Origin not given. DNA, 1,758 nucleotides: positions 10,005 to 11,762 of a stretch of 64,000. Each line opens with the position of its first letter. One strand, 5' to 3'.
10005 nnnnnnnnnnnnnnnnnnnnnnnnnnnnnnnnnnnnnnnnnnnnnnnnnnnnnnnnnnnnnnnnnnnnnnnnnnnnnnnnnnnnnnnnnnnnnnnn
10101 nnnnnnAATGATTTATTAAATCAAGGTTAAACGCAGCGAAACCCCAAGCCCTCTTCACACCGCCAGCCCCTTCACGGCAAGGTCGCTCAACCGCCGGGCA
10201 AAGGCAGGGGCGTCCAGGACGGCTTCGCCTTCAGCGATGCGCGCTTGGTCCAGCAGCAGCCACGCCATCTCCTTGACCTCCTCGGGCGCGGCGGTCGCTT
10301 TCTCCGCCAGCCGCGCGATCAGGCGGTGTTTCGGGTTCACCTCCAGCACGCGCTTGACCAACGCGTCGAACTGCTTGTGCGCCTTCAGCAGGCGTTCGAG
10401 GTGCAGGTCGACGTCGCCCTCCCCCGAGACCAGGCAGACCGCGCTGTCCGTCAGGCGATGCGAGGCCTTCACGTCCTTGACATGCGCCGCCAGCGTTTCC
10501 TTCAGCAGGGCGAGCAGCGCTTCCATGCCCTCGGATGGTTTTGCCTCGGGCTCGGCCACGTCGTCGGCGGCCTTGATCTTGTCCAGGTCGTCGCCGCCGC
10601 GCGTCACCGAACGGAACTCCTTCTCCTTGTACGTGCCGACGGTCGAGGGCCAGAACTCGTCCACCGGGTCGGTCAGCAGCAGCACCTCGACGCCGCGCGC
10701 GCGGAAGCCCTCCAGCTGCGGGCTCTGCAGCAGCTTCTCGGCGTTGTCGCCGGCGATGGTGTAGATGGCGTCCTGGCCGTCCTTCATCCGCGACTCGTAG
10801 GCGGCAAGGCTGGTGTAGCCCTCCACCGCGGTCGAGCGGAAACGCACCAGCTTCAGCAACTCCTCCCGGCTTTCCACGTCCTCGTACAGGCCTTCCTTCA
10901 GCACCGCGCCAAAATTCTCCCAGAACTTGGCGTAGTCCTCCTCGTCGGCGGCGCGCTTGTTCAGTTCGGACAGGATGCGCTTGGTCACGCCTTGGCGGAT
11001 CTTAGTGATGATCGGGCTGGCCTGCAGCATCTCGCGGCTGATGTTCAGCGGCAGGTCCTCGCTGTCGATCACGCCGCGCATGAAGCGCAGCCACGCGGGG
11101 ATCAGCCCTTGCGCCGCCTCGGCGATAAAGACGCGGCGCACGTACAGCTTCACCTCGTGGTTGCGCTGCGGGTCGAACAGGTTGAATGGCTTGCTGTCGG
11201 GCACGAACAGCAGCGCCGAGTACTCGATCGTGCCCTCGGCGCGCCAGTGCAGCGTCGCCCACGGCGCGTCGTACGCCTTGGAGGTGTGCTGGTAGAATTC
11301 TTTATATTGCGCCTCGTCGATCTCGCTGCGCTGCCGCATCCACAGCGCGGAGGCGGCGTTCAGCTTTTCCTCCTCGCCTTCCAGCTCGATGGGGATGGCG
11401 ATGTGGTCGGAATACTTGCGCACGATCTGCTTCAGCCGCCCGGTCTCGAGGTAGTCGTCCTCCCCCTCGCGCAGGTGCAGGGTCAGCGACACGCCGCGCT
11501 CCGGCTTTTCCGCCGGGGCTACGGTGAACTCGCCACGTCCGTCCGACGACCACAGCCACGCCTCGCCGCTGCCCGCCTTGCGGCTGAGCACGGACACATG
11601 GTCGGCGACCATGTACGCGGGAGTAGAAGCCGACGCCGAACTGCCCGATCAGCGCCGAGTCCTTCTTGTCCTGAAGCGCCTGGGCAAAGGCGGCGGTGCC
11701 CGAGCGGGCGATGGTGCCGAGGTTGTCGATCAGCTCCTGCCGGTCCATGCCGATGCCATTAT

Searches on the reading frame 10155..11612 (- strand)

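Call 65: search_protein_families(library=pfam, proteins=[window:10155-11612:-], max_evalue=0.00001)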
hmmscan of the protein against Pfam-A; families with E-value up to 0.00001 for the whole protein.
window:10155-11612:- (485 aa): 1 family
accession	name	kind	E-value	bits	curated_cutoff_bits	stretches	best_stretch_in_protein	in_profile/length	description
PF00183.23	HSP90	-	5e-119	399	24.4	1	80-483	78-490/518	Hsp90 protein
